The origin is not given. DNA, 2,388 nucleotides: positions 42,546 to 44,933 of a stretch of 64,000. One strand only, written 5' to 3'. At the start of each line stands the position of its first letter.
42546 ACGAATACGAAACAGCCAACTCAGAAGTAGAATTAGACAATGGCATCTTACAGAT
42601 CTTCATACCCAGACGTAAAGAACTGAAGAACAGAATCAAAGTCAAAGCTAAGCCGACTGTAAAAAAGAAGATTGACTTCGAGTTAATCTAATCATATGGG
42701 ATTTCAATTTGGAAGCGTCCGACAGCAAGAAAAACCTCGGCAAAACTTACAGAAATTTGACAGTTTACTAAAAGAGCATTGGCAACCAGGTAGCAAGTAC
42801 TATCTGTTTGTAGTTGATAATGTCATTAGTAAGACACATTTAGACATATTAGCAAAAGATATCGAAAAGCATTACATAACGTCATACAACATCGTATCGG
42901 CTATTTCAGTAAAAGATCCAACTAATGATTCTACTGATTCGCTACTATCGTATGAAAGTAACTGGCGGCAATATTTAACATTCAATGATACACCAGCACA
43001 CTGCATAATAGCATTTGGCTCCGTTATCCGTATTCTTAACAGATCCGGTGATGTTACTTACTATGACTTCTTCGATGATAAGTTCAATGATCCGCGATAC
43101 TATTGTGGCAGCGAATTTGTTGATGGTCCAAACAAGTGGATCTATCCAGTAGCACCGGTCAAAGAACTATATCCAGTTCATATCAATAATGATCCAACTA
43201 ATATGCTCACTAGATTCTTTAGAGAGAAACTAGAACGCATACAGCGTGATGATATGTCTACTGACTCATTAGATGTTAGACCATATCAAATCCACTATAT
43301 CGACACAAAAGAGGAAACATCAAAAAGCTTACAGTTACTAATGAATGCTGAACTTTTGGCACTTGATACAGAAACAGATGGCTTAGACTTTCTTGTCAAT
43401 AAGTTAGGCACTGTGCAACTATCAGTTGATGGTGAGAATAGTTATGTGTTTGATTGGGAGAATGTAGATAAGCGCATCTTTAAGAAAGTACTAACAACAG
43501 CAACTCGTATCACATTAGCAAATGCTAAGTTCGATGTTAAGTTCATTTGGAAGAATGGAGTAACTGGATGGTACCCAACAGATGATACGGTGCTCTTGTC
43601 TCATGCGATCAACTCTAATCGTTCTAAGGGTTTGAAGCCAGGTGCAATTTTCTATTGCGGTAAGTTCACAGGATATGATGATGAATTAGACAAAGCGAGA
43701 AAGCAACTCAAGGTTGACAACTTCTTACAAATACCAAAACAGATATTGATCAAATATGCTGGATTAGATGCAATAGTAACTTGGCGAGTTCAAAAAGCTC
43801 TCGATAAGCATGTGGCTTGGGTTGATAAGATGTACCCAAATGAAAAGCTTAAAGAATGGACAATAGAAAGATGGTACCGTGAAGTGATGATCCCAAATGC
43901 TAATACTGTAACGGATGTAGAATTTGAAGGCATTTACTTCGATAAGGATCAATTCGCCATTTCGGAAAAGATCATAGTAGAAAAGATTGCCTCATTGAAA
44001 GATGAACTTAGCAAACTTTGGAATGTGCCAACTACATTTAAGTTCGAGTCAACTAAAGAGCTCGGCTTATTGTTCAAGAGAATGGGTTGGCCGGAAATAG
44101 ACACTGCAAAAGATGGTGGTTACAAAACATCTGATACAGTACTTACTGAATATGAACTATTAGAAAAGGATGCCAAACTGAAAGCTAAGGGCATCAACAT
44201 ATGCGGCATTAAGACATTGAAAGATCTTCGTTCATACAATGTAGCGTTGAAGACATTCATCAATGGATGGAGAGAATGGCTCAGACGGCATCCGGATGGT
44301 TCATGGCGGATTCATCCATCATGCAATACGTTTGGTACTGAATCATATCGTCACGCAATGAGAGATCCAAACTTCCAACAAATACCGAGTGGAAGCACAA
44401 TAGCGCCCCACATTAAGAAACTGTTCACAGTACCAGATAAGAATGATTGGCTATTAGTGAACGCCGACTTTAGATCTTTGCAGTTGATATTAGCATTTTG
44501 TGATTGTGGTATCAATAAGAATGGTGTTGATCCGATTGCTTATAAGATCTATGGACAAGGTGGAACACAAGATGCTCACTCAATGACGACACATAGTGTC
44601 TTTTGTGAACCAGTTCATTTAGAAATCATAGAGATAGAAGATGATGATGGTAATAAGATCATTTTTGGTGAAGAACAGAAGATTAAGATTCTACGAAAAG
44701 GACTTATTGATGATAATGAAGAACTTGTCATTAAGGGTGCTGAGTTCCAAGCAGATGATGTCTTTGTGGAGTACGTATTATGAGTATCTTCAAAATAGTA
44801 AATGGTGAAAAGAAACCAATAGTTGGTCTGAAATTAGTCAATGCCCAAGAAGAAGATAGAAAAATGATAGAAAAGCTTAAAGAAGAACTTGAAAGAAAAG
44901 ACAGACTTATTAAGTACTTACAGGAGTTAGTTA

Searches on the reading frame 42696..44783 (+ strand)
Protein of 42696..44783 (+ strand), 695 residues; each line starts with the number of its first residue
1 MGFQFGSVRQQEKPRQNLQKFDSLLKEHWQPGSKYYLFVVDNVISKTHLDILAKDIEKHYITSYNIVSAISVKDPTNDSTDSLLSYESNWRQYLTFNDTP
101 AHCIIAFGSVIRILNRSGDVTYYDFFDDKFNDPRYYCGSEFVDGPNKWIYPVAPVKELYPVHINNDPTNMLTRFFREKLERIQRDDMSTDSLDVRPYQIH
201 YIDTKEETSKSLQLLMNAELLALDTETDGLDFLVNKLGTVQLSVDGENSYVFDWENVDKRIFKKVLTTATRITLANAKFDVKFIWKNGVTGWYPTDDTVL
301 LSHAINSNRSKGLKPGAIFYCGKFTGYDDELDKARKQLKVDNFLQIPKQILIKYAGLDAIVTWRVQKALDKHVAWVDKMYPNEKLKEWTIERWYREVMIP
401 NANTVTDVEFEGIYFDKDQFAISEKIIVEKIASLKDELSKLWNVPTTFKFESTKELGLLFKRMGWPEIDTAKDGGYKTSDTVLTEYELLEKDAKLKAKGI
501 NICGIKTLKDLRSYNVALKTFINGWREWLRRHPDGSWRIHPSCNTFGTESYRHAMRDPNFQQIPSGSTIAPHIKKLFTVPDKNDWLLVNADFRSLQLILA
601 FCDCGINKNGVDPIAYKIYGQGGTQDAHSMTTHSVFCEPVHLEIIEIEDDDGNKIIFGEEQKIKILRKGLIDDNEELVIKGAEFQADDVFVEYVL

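Call 10: search_protein_families(library=phrogs, proteins=[window:42696-44783:+], max_evalue=0.01)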
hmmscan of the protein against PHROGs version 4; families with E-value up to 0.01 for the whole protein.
window:42696-44783:+ (695 aa): 3 families
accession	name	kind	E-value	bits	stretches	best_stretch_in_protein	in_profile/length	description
phrog_17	-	DNA, RNA and nucleotide metabolism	3e-49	168.9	1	182-636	637-1048/1445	DNA polymerase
phrog_12241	-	DNA, RNA and nucleotide metabolism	3.3e-11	43.8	1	177-569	79-495/502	DNA polymerase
phrog_15971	-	DNA, RNA and nucleotide metabolism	4.4e-05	23.8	1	402-597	11-176/376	DNA polymerase I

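Call 12: search_dna_similar(query=window:42696-44783:+, collection=phages, mode=protein, max_rows=15)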
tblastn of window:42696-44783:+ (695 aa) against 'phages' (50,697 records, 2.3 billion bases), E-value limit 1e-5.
Records with a match: 317; places in all: 317; records where one place covers at least 80% of the query: 0.
Best place of each record, by identity: <60% 317.
By first word of the organism name: Pseudomonas 74; Escherichia 35; Vibrio 34; Klebsiella 23; Gordonia 17; Listeria 16; Rhizobium 16; Pectobacterium 14; Clostridium 13; Bacteriophage 11; and 24 more.
By host as written in the record: - 65; Pseudomonas aeruginosa 29; Escherichia coli 11; Pseudomonas aeruginosa PAO1 11; Gordonia terrae 3612 9; Klebsiella pneumoniae 9; Pseudomonas aeruginosa ATCC 27853 9; Clostridium perfringens 7; and 91 more.
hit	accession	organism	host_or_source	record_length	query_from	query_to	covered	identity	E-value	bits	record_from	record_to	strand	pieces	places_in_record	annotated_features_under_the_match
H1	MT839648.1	Bacteriophage sp.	human fecal samples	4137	153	640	70%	24.5%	6e-16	88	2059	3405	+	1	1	record has no annotation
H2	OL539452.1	Serratia phage vB_SmaS_Opt-155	Serratia marcescens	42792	224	662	63%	27.1%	2e-16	90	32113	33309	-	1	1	putative DNA polymerase I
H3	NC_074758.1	Serratia phage vB_SmaS_Opt-155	Serratia marcescens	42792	224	662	63%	27.1%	2e-16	90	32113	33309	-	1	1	putative DNA polymerase I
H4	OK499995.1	Serratia phage vB_SmaS_Tlacuache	Serratia marcescens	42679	224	662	63%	27.1%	2e-16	90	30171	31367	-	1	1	hypothetical protein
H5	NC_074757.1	Serratia phage vB_SmaS_Tlacuache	Serratia marcescens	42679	224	662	63%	27.1%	2e-16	90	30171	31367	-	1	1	hypothetical protein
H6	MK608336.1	Serratia phage Serbin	Serratia marcescens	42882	224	662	63%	27.1%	2e-16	90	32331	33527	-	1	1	DNA polymerase I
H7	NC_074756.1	Serratia phage Serbin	Serratia marcescens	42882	224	662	63%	27.1%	2e-16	90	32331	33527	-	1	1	DNA polymerase I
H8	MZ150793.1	Gordonia phage MScarn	Gordonia terrae 3612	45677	155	658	73%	21.9%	4e-9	66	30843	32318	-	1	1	47: DNA polymerase I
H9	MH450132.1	Gordonia phage SketchMex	Gordonia terrae 3612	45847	155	658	73%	21.7%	8e-9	66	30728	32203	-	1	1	43: DNA polymerase I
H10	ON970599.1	Gordonia phage Biskit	Gordonia terrae 3612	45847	155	658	73%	21.7%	8e-9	66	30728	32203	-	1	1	45: DNA polymerase I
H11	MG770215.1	Gordonia phage Troje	Gordonia terrea 3612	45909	155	658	73%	21.7%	8e-9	66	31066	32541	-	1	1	DNA polymerase I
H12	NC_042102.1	Gordonia phage Troje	Gordonia terrea 3612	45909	155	658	73%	21.7%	8e-9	66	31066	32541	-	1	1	DNA polymerase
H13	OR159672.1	Gordonia phage Horseradish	Gordonia terrae 3612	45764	155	658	73%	21.7%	8e-9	66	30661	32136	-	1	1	45: DNA polymerase I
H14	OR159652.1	Gordonia phage Yummy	Gordonia terrae 3612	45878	155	658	73%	21.7%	8e-9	66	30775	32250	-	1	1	45: DNA polymerase I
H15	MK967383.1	Gordonia phage SweatNTears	Gordonia terrae 3612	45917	155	658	73%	21.7%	8e-9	65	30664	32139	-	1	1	44: DNA polymerase I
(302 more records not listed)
